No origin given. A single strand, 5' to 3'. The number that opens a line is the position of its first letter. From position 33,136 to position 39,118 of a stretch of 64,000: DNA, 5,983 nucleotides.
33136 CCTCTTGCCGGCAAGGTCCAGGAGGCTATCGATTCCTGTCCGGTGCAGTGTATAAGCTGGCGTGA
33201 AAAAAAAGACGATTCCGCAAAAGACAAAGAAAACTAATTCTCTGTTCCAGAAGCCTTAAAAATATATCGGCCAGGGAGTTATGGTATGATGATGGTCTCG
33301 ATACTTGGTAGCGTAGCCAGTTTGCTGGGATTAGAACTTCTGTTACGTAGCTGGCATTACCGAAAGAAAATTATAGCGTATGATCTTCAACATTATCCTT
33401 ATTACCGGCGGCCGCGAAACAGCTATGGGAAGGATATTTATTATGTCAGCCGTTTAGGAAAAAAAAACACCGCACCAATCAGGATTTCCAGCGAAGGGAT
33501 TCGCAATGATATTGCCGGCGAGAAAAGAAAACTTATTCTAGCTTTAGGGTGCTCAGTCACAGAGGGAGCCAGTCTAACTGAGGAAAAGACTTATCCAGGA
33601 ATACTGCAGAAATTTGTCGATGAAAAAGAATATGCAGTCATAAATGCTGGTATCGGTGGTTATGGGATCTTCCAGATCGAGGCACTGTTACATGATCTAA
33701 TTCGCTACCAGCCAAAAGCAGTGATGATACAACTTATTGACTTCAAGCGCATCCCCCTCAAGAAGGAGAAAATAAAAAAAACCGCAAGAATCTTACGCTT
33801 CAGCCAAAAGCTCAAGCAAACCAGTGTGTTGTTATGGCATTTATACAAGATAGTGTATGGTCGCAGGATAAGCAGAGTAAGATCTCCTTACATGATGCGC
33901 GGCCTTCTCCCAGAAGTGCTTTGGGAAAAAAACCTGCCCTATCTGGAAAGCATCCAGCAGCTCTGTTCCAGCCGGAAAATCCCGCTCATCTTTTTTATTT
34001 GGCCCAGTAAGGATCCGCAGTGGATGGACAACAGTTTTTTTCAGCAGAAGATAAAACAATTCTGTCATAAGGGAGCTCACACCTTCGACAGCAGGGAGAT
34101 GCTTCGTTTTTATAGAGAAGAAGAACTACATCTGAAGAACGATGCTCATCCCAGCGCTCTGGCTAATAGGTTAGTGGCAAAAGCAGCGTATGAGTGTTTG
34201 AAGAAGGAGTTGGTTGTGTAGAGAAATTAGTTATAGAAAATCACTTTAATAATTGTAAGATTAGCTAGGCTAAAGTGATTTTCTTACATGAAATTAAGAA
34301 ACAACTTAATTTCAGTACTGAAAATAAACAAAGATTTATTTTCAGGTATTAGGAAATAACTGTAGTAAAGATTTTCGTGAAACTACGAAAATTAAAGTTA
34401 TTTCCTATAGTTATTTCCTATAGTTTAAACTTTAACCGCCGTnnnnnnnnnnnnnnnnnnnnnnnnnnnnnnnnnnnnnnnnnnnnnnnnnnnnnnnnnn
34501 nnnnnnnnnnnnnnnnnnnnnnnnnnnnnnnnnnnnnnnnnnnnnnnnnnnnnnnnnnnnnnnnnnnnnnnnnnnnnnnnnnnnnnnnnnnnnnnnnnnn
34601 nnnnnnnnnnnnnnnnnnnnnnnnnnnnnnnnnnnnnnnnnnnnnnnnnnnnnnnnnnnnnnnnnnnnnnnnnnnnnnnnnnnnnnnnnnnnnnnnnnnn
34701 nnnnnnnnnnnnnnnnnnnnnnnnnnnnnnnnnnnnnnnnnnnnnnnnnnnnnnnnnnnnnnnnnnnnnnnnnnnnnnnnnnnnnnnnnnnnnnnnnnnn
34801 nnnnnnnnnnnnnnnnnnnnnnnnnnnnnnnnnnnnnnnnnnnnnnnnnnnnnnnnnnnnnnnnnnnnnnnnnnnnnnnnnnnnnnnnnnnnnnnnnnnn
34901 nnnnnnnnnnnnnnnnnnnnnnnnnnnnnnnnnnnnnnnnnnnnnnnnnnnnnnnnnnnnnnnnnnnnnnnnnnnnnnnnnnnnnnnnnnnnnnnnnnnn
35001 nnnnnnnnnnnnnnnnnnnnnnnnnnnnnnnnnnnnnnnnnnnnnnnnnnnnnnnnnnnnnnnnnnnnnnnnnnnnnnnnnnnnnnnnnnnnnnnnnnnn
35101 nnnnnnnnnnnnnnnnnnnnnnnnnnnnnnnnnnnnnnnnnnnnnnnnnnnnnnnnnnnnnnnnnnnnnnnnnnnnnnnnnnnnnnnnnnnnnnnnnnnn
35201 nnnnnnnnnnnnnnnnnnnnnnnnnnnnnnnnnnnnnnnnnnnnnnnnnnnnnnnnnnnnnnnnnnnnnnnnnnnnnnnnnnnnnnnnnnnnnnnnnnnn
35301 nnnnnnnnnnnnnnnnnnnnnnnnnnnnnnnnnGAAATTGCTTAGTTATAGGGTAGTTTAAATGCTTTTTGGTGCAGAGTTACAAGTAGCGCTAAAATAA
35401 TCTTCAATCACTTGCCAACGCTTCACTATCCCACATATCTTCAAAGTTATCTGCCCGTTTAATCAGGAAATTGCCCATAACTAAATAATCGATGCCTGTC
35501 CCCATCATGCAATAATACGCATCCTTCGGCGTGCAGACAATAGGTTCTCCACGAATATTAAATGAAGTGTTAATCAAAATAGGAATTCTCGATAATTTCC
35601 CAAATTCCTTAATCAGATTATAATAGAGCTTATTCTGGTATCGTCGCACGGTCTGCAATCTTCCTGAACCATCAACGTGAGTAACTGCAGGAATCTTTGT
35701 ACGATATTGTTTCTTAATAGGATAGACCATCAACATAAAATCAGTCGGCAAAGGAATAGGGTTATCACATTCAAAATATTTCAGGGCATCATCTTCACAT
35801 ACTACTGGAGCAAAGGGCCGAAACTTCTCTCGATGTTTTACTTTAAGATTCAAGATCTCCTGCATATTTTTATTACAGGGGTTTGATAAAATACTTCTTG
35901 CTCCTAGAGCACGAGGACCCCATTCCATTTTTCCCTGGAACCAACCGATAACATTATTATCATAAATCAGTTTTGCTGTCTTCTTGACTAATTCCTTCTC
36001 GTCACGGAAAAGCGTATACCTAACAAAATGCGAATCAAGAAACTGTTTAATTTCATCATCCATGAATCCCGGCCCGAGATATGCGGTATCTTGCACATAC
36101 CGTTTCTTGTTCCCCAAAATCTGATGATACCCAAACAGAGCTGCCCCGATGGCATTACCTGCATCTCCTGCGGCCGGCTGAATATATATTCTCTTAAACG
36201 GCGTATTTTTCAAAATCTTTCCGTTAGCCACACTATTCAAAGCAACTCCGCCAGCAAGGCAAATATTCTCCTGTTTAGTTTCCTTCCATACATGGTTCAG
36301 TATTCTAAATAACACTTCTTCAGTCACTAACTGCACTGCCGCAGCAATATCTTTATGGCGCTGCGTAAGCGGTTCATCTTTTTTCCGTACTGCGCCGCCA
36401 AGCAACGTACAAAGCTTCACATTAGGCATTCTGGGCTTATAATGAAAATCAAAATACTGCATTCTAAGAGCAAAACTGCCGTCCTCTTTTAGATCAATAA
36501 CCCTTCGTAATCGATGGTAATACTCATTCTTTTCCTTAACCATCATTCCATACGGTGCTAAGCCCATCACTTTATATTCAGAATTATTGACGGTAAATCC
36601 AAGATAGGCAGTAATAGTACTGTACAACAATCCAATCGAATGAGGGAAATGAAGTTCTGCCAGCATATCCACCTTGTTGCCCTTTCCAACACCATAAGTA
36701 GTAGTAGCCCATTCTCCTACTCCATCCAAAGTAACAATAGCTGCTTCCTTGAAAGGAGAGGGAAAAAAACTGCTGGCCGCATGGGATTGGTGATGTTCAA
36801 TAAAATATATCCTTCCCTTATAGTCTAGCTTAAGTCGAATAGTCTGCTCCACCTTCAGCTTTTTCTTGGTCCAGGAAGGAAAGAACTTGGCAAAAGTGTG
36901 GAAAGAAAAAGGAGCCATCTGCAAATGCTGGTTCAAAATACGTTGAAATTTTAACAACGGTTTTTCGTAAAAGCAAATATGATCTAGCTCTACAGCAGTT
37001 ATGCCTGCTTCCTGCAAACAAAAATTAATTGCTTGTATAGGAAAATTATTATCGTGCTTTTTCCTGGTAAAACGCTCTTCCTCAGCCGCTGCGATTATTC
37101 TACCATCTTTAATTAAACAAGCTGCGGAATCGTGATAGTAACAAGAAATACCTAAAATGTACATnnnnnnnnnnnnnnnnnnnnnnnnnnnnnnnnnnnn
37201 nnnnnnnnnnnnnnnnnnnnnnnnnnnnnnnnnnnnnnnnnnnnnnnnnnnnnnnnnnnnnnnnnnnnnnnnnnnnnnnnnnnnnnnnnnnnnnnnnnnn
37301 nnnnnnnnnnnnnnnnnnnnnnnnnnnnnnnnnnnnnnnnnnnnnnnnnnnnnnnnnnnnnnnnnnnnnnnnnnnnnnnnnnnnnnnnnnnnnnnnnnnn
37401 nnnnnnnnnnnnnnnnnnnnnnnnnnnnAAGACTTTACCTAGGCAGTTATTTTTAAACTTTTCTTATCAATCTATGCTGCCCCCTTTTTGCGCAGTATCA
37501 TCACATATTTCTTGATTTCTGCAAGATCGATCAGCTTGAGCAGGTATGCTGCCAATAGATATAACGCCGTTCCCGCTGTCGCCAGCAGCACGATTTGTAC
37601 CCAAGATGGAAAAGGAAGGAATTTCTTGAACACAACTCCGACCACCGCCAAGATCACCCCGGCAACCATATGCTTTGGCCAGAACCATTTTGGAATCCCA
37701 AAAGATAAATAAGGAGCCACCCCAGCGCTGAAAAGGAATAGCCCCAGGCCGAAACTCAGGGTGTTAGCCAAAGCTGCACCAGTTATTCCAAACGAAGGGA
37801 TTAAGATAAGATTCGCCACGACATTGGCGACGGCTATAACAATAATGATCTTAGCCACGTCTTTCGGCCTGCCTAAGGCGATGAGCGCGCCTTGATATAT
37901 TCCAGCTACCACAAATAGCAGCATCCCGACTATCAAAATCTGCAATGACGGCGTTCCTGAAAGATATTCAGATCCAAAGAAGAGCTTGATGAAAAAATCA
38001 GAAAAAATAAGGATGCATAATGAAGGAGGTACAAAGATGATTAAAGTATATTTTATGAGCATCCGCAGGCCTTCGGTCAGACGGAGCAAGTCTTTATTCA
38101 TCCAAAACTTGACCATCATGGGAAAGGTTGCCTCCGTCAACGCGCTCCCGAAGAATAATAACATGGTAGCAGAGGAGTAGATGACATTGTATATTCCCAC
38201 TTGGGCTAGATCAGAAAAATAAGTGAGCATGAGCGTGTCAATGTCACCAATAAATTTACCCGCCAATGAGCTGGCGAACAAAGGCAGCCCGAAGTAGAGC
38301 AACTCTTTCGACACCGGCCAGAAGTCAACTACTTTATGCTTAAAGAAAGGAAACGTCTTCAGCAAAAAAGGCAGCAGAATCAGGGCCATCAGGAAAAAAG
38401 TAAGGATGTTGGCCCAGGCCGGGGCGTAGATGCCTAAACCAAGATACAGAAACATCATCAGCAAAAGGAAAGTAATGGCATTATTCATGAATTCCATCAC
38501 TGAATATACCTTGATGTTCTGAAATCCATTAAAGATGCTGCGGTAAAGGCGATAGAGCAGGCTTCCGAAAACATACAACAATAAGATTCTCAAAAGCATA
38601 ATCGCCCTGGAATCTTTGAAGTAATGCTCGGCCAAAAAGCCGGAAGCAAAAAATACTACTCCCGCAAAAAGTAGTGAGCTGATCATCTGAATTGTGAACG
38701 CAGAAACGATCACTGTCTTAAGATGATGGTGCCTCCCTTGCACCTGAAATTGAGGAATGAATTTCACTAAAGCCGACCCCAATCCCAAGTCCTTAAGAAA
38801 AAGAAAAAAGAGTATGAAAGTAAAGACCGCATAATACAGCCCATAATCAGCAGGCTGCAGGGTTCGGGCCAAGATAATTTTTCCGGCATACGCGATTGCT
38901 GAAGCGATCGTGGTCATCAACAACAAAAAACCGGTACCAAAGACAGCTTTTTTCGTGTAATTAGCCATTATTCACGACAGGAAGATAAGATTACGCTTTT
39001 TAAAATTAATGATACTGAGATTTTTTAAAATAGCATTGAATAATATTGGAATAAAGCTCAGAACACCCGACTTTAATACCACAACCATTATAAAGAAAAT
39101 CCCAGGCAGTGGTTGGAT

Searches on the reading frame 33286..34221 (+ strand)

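Call 14: search_protein_families(library=pfam, proteins=[window:33286-34221:+], max_evalue=0.0001)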
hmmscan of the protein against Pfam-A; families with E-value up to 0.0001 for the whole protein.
window:33286-34221:+ (311 aa): 0 families

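Call 46: search_protein_families(library=ncbifam, proteins=[window:33286-34221:+], max_evalue=0.001)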
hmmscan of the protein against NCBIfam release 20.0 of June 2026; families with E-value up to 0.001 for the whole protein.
window:33286-34221:+ (311 aa): 2 families
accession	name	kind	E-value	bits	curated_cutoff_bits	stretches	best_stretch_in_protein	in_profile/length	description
NF047474.1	GDSL_LA_2486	hypoth_equivalog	1.1e-08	34.8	300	1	66-301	74-321/326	LA_2486 family SGNH/GDSL-type esterase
NF007819.1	PRK10528.1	equivalog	0.00026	20.8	270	1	84-195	31-147/210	multifunctional acyl-CoA thioesterase I/protease I/lysophospholipase L1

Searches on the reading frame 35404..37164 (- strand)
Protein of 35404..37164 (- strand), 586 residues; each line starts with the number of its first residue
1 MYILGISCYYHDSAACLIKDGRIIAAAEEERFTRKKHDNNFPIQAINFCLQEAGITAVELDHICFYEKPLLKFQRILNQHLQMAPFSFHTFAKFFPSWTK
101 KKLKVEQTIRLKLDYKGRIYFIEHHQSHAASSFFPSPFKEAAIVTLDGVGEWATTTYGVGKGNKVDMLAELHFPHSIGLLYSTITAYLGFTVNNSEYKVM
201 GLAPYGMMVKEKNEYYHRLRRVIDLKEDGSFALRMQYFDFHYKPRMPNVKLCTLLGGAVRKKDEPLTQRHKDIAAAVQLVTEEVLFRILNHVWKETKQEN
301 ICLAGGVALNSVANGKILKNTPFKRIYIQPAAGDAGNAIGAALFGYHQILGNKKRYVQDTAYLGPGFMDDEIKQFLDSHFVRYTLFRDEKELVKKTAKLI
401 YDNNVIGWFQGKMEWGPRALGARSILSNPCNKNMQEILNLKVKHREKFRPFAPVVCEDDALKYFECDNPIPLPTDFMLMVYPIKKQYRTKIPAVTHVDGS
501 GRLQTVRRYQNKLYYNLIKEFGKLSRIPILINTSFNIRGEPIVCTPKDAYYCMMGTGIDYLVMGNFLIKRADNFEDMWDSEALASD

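Call 14: search_protein_families(library=pfam, proteins=[window:35404-37164:-], max_evalue=0.0001)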
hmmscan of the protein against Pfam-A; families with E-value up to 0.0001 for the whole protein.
window:35404-37164:- (586 aa): 3 families
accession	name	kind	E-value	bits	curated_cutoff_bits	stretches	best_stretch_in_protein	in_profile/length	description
PF02543.21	Carbam_trans_N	-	2.4e-87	294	24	1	3-343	2-346/346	Carbamoyltransferase N-terminus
PF16861.10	Carbam_trans_C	-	1.4e-70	236.7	27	1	397-570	1-170/170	Carbamoyltransferase C-terminus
PF00814.31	TsaD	-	7.8e-05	22.9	24.8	0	216-317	141-237/264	tRNA N6-adenosine threonylcarbamoyltransferase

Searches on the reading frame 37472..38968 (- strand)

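Call 14: search_protein_families(library=pfam, proteins=[window:37472-38968:-], max_evalue=0.0001)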
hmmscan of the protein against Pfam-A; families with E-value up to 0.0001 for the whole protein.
window:37472-38968:- (498 aa): 4 families
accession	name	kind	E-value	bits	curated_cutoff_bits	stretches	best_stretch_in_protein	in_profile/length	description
PF01943.22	Polysacc_synt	-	9.1e-30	104.4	28.2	1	11-289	4-274/274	Polysaccharide biosynthesis protein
PF13440.11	Polysacc_synt_3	-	5.7e-28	98.4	23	1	32-337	1-290/293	Polysaccharide biosynthesis protein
PF03023.19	MurJ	-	6.6e-09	35.3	27.4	1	55-447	22-429/451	Lipid II flippase MurJ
PF01554.23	MatE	-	3.7e-08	33.6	24.9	1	229-387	1-160/161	MatE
